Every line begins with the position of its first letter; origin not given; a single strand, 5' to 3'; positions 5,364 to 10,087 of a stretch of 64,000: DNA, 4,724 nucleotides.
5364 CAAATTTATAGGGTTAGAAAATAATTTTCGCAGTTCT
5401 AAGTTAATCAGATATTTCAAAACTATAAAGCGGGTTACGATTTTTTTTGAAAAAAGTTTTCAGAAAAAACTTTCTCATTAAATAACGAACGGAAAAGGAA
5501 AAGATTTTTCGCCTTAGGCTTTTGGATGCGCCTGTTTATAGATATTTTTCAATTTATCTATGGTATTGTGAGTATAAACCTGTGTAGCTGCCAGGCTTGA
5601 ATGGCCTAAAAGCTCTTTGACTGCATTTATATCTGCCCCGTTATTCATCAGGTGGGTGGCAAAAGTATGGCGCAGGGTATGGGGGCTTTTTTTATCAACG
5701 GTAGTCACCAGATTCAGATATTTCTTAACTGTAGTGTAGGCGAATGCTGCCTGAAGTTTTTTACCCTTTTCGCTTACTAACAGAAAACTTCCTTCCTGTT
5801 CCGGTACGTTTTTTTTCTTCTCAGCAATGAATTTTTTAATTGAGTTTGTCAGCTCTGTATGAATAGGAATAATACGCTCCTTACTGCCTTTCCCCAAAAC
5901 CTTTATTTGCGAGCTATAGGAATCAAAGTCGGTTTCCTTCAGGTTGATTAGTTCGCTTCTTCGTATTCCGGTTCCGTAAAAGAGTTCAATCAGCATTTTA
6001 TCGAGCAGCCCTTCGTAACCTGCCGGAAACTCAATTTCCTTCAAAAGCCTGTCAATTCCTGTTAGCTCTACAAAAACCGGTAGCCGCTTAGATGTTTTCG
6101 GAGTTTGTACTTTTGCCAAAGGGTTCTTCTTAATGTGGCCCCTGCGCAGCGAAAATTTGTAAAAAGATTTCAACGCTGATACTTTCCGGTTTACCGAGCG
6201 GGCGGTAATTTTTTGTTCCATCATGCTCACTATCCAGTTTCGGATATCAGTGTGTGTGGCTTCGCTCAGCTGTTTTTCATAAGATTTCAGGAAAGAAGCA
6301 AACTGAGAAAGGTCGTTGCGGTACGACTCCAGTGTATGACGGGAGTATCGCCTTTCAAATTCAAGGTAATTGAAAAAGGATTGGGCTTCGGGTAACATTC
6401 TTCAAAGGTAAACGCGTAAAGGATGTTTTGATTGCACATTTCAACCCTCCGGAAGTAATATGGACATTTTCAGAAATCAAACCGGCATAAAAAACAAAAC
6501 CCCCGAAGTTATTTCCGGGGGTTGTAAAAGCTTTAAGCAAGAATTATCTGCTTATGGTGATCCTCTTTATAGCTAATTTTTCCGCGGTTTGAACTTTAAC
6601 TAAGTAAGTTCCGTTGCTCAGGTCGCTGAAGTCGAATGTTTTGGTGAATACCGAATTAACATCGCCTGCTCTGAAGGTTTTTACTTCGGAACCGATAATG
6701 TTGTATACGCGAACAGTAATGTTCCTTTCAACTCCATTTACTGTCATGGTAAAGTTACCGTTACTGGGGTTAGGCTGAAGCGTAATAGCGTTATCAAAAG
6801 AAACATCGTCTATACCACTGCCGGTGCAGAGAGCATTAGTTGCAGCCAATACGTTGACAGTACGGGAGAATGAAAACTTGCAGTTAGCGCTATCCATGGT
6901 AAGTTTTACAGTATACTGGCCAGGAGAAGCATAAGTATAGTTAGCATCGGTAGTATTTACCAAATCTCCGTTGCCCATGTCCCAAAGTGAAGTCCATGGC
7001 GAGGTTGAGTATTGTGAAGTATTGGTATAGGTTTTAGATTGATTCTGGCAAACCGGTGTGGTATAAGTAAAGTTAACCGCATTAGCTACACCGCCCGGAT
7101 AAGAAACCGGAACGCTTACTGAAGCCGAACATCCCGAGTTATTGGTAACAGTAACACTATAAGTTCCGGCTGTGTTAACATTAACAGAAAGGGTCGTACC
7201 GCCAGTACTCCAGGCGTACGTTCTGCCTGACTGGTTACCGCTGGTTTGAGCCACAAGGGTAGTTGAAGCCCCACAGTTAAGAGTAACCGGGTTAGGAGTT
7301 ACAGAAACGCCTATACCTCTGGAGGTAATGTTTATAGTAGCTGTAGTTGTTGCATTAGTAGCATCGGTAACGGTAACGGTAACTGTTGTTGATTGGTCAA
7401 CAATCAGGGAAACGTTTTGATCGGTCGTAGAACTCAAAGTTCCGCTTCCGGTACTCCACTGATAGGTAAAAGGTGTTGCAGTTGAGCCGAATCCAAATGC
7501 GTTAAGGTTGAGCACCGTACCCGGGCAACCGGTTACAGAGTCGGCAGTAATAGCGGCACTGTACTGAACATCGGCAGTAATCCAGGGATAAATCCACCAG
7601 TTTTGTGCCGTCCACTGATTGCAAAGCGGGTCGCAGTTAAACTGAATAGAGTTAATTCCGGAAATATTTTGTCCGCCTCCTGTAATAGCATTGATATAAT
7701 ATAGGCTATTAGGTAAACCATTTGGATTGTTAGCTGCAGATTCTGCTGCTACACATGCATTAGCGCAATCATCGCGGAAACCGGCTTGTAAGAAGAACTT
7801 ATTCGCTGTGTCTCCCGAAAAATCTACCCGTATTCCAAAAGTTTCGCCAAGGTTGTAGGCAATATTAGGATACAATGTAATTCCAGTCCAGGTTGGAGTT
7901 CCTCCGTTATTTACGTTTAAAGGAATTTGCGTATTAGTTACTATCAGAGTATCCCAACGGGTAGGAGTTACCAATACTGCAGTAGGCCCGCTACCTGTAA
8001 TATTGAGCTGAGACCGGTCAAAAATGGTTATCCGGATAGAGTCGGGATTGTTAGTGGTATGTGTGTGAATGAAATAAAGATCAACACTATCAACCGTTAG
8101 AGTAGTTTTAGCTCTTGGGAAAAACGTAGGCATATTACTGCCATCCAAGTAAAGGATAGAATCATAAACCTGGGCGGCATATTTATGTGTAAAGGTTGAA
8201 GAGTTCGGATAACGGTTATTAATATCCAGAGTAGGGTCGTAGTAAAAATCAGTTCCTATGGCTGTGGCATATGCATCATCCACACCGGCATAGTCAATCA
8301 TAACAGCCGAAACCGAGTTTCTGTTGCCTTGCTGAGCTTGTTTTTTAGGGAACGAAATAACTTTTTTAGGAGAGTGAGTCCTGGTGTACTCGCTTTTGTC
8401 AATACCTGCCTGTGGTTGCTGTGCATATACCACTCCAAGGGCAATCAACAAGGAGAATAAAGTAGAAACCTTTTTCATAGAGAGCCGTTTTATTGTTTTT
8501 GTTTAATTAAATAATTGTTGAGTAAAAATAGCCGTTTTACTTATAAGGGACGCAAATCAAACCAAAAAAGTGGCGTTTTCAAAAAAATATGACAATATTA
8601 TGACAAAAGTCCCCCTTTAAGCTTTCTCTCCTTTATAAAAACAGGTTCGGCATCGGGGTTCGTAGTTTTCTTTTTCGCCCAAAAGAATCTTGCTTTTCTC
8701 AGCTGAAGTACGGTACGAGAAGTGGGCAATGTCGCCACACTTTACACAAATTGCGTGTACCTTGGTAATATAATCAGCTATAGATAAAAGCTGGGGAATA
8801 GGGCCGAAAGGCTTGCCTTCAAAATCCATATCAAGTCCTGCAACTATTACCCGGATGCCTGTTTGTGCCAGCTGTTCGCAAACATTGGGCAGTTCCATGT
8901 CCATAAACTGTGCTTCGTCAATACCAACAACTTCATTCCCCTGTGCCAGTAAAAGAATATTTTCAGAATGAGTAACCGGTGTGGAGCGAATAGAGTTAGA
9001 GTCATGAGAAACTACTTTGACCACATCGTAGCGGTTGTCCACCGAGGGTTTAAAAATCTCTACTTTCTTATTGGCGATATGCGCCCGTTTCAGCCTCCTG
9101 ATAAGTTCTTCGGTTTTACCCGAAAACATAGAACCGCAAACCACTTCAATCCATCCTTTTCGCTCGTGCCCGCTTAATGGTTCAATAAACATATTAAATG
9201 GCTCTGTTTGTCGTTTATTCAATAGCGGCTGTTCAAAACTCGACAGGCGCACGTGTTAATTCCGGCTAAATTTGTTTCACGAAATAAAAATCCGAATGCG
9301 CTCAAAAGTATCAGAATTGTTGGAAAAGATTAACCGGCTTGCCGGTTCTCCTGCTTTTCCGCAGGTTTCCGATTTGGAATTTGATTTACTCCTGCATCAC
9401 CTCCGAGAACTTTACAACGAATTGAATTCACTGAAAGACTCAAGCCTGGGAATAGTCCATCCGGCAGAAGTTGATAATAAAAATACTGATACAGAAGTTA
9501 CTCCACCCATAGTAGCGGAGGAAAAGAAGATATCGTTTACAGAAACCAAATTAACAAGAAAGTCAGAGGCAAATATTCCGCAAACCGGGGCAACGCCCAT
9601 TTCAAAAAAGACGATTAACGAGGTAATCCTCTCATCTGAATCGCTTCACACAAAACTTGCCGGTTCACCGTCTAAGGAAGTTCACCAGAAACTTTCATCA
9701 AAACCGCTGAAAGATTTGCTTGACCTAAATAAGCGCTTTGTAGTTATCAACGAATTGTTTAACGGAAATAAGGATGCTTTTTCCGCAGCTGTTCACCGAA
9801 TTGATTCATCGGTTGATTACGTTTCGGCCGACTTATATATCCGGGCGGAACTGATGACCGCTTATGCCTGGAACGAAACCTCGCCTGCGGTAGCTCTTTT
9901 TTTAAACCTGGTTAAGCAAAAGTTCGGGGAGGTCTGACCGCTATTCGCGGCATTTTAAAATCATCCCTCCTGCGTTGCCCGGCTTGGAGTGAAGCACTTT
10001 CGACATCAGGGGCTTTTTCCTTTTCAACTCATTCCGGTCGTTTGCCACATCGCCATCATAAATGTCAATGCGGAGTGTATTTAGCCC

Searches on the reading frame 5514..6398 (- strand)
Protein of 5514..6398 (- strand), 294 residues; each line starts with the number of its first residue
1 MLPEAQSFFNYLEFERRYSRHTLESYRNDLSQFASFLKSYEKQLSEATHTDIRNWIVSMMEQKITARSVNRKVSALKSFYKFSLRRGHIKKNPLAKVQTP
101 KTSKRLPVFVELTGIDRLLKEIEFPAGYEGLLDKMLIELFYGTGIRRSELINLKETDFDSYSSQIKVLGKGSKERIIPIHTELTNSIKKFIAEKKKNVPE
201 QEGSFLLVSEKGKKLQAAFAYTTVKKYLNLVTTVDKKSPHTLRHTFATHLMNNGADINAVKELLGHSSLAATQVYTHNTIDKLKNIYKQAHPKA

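Call 59: search_protein_families(library=pfam, proteins=[window:5514-6398:-], max_evalue=0.0001)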
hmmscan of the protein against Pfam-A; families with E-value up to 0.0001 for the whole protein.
window:5514-6398:- (294 aa): 3 families
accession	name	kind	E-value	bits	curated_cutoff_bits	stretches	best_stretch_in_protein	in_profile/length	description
PF00589.27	Phage_integrase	-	8.1e-37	127.1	27.1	1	117-279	10-169/172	Phage integrase family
PF02899.23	Phage_int_SAM_1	-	6.8e-20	71.6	22.3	1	6-87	2-83/83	Phage integrase, N-terminal SAM-like domain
PF13495.12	Phage_int_SAM_4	-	5.5e-09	36.7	27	1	6-84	3-79/85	Phage integrase, N-terminal SAM-like domain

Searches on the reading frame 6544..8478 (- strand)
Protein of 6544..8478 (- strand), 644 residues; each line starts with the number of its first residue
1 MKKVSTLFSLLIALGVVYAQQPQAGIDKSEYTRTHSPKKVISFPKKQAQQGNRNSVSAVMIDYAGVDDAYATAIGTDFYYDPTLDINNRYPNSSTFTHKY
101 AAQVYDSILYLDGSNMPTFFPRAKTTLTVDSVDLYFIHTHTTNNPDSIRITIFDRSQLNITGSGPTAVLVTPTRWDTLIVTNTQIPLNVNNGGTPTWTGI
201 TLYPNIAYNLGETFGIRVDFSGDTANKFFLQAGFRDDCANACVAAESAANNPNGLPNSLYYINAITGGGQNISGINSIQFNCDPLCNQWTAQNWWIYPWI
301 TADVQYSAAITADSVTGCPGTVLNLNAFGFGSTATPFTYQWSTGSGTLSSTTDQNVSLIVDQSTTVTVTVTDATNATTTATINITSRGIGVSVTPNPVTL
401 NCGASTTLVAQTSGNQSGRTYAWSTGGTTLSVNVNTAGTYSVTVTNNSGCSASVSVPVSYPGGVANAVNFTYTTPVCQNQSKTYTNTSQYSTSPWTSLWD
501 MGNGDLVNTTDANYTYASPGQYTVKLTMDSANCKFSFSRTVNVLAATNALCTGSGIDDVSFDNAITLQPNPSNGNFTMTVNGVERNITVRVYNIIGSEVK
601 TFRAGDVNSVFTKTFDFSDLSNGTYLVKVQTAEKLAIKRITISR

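Call 59: search_protein_families(library=pfam, proteins=[window:6544-8478:-], max_evalue=0.0001)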
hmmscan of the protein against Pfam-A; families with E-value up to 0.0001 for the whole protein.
window:6544-8478:- (644 aa): 3 families
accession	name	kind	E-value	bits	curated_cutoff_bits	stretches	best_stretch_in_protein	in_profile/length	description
PF18962.6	Por_Secre_tail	-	1.1e-10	42.1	27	1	569-642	3-75/75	Secretion system C-terminal sorting domain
PF18911.6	PKD_4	-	2.5e-08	34.3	27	1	471-530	9-70/85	PKD domain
PF00801.26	PKD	-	2.2e-06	28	23.5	1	474-528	9-65/80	PKD domain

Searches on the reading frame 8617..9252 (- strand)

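Call 59: search_protein_families(library=pfam, proteins=[window:8617-9252:-], max_evalue=0.0001)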
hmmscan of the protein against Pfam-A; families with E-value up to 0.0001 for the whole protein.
window:8617-9252:- (211 aa): 1 family
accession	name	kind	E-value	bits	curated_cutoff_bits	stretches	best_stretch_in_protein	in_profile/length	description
PF00265.24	TK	-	1.5e-54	185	20.6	1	33-205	1-176/176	Thymidine kinase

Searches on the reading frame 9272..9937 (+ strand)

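Call 59: search_protein_families(library=pfam, proteins=[window:9272-9937:+], max_evalue=0.0001)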
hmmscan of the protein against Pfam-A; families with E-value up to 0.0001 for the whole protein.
window:9272-9937:+ (221 aa): 0 families

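Call 77: search_protein_families(library=phrogs, proteins=[window:9272-9937:+], max_evalue=0.1)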
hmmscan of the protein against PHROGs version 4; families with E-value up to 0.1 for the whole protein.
window:9272-9937:+ (221 aa): 0 families

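Call 78: search_protein_families(library=ncbifam, proteins=[window:9272-9937:+], max_evalue=0.1)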
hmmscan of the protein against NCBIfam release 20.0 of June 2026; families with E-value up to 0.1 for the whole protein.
window:9272-9937:+ (221 aa): 1 family
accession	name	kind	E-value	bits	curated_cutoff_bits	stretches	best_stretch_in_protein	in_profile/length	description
NF008349.0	PRK11132.1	equivalog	0.1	11.7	397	0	112-164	219-268/273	serine O-acetyltransferase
